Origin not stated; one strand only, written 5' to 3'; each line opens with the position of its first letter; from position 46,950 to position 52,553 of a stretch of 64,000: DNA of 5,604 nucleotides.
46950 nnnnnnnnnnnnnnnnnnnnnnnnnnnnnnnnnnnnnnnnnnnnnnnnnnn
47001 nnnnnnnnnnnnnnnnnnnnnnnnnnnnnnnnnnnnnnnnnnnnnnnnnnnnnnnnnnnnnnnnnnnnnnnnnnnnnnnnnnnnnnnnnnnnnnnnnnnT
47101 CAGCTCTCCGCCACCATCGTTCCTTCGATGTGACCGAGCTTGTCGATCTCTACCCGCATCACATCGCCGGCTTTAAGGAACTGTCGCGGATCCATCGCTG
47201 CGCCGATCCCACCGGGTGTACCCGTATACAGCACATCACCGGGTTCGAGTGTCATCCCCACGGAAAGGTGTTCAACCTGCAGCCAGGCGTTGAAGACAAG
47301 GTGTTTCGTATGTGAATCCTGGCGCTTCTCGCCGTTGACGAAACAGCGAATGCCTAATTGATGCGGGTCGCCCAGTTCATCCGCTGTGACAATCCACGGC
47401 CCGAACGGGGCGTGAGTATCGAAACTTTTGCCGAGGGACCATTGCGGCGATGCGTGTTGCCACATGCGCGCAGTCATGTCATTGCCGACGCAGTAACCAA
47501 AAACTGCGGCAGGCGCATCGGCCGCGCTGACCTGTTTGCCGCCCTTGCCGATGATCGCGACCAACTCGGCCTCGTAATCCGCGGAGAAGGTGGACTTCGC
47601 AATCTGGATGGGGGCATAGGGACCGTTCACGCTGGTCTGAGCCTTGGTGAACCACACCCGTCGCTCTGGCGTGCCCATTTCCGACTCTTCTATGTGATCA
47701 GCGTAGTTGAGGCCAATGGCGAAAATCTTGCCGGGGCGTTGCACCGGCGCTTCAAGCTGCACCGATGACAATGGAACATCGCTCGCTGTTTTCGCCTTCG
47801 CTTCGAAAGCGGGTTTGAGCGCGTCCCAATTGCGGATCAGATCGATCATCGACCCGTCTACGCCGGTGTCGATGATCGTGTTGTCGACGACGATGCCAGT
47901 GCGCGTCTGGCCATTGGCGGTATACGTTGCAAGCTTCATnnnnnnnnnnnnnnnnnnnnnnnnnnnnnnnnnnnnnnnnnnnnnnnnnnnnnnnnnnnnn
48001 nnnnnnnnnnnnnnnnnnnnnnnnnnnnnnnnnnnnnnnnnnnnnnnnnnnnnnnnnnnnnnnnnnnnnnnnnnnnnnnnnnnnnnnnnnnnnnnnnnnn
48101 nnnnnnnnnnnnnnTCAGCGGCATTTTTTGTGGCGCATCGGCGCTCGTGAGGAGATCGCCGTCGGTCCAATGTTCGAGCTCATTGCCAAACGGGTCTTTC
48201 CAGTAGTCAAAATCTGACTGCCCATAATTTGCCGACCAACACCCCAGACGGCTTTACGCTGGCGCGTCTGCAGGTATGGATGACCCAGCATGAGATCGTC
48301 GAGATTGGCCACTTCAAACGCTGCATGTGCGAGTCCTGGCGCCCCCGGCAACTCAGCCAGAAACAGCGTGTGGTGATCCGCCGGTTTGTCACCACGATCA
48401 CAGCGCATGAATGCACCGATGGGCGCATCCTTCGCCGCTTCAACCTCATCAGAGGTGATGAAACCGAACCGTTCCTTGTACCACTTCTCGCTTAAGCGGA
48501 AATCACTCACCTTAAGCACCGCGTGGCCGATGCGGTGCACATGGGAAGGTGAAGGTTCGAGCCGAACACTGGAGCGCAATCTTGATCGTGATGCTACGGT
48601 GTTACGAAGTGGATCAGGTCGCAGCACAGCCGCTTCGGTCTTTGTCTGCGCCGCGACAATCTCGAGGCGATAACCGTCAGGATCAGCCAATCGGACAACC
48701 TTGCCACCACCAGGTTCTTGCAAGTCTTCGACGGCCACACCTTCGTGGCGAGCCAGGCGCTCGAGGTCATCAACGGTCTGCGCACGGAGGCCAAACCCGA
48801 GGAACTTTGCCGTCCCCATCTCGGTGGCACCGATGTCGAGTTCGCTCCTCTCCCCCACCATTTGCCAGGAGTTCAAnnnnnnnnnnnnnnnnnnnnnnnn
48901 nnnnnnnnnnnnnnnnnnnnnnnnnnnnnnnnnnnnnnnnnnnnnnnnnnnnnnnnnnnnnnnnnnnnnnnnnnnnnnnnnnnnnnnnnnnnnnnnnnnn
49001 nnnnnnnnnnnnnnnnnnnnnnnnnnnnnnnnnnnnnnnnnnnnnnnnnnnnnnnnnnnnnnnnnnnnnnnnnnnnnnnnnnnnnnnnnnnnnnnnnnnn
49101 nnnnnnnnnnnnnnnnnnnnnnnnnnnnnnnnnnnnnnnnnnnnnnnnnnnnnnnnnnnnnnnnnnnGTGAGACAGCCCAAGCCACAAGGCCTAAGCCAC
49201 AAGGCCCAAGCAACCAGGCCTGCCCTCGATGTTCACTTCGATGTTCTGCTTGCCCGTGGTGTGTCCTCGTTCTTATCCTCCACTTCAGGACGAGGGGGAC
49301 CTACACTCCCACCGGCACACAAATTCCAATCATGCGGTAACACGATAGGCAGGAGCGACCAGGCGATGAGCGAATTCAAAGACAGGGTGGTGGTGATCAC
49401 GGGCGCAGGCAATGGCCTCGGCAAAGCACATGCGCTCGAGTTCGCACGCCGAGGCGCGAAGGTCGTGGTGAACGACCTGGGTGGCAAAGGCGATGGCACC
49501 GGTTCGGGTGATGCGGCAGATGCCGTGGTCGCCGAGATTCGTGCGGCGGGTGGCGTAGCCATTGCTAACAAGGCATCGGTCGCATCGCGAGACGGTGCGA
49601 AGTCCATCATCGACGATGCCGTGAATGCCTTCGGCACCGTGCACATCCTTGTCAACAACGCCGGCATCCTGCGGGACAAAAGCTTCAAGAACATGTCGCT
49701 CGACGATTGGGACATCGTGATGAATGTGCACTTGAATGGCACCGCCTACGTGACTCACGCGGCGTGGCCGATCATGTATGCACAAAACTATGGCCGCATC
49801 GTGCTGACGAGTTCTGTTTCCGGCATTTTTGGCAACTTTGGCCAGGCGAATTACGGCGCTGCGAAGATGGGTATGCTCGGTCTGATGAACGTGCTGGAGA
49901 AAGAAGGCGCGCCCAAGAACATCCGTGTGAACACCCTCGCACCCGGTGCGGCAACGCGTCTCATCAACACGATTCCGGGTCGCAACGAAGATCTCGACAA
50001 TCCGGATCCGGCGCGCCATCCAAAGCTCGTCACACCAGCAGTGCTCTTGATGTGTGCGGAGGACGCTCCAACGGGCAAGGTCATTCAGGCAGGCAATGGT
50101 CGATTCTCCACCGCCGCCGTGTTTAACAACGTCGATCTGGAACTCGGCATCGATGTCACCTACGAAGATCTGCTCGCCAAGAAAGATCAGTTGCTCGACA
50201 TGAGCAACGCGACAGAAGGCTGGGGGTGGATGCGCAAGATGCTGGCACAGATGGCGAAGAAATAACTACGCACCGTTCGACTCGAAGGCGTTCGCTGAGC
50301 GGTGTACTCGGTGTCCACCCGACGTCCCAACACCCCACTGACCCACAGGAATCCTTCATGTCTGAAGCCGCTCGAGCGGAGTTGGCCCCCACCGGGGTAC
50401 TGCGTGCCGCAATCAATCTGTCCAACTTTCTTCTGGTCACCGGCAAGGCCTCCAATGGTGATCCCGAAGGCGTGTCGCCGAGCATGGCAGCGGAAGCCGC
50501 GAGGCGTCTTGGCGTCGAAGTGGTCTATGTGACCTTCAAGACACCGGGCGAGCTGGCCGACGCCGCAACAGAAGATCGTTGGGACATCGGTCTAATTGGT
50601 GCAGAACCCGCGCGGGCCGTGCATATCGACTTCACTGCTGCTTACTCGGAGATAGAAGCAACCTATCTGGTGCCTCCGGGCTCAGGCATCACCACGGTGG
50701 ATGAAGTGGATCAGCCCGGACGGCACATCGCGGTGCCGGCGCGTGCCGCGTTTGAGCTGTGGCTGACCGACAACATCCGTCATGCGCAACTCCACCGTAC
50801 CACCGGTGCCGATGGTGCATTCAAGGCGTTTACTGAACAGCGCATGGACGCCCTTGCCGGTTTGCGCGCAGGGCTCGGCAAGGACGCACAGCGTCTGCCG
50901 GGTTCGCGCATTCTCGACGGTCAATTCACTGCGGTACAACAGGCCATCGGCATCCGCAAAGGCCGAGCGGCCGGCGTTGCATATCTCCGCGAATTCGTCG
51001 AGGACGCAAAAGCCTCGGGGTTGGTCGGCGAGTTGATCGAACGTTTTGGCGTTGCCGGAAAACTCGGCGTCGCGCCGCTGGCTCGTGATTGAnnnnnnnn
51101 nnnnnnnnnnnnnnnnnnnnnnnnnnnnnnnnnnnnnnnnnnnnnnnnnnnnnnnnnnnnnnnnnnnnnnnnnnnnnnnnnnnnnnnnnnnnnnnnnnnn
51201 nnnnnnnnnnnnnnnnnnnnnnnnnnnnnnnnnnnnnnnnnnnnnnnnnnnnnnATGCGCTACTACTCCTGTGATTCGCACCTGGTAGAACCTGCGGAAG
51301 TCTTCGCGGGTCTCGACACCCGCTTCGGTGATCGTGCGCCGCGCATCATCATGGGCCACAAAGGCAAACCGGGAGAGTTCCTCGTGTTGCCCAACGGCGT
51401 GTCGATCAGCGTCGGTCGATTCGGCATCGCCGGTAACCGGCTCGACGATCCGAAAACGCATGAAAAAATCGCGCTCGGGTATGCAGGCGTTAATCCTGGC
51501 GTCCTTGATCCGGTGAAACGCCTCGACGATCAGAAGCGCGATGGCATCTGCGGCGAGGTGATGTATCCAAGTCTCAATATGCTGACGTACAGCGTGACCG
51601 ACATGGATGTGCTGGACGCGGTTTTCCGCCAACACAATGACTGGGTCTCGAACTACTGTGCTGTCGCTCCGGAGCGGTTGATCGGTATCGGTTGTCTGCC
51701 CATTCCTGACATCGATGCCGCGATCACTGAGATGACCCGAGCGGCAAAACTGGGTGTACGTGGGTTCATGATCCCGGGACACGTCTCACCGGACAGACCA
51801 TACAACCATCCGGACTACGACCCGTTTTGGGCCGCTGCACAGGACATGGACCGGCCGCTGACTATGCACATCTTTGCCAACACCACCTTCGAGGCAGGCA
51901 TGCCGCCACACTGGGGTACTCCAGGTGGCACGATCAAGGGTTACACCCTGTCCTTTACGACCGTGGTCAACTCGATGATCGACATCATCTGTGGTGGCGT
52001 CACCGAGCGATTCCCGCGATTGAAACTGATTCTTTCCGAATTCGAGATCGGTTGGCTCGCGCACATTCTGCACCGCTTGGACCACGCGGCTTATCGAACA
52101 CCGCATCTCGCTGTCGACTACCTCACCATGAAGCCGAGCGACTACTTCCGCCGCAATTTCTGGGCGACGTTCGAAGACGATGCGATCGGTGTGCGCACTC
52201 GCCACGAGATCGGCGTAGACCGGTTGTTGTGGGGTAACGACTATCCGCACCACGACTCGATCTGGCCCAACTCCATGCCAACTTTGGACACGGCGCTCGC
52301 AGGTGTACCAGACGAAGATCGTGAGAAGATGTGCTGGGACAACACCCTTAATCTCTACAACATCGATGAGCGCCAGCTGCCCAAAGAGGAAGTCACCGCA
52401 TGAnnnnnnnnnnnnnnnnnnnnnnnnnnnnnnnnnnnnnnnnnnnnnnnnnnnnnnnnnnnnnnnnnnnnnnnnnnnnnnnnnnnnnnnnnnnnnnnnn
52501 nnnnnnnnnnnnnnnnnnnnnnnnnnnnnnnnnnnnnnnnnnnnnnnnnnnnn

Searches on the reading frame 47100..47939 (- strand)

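Call 65: search_protein_families(library=pfam, proteins=[window:47100-47939:-], max_evalue=0.001)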
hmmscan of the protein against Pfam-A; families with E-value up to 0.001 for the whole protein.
window:47100-47939:- (279 aa): 1 family
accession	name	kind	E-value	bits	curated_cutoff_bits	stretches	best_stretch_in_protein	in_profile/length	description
PF01557.24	FAA_hydrolase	-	2.5e-67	227.1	23.9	1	71-275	1-213/214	Fumarylacetoacetate (FAA) hydrolase C-terminal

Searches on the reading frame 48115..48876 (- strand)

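Call 65: search_protein_families(library=pfam, proteins=[window:48115-48876:-], max_evalue=0.001)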
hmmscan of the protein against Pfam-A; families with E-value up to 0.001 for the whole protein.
window:48115-48876:- (253 aa): 1 family
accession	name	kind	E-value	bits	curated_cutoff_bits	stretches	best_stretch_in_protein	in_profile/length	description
PF00903.31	Glyoxalase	-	6.4e-10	39.9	20.6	1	115-195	1-81/121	Glyoxalase/Bleomycin resistance protein/Dioxygenase superfamily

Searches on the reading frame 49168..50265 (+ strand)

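Call 65: search_protein_families(library=pfam, proteins=[window:49168-50265:+], max_evalue=0.001)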
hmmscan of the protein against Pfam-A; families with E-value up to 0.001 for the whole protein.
window:49168-50265:+ (365 aa): 3 families
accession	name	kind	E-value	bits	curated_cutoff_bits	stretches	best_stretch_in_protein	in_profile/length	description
PF00106.31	adh_short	-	8.1e-44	149.9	26.6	1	73-261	1-181/195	short chain dehydrogenase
PF13561.12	adh_short_C2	-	7e-35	121.1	27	1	79-273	1-188/236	Enoyl-(Acyl carrier protein) reductase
PF08659.16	KR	-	2.8e-21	76.7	22.6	1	75-249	3-169/180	KR domain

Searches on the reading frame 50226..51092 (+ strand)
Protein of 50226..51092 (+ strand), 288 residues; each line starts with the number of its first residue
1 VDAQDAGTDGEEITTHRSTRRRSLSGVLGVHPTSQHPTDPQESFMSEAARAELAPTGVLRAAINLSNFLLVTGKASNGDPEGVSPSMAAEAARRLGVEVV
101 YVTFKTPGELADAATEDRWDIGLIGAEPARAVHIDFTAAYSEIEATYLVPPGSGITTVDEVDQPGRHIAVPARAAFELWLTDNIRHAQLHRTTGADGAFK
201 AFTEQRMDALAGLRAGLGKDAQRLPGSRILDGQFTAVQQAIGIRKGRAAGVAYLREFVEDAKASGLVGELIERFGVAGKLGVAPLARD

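Call 65: search_protein_families(library=pfam, proteins=[window:50226-51092:+], max_evalue=0.001)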
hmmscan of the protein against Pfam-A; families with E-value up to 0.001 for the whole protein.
window:50226-51092:+ (288 aa): 1 family
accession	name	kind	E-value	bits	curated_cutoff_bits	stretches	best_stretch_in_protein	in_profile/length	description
PF00497.25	SBP_bac_3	-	1.5e-11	44.6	26.4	1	76-274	17-129/132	Bacterial extracellular solute-binding proteins, family 3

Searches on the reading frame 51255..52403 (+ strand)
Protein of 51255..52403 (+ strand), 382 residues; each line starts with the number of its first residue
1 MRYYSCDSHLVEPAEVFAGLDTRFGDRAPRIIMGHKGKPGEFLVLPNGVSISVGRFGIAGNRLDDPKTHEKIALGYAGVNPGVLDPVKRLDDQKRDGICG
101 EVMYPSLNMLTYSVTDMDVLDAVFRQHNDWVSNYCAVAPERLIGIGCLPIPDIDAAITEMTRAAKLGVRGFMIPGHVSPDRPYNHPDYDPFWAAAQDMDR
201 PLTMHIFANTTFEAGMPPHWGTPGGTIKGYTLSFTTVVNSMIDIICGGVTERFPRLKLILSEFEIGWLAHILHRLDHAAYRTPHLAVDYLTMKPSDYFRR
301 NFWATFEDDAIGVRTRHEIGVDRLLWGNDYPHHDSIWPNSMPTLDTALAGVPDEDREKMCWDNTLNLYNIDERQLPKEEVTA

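Call 6: search_protein_families(library=pfam, proteins=[window:51255-52403:+], max_evalue=0.01)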
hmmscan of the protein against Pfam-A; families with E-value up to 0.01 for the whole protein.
window:51255-52403:+ (382 aa): 1 family
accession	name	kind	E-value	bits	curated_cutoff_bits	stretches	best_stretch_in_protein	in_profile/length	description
PF04909.20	Amidohydro_2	-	4.3e-31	109.2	26.4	1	114-369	52-288/289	Amidohydrolase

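Call 58: search_protein_families(library=ncbifam, proteins=[window:51255-52403:+], max_evalue=0.001)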
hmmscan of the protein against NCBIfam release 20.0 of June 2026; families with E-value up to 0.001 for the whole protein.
window:51255-52403:+ (382 aa): 0 families
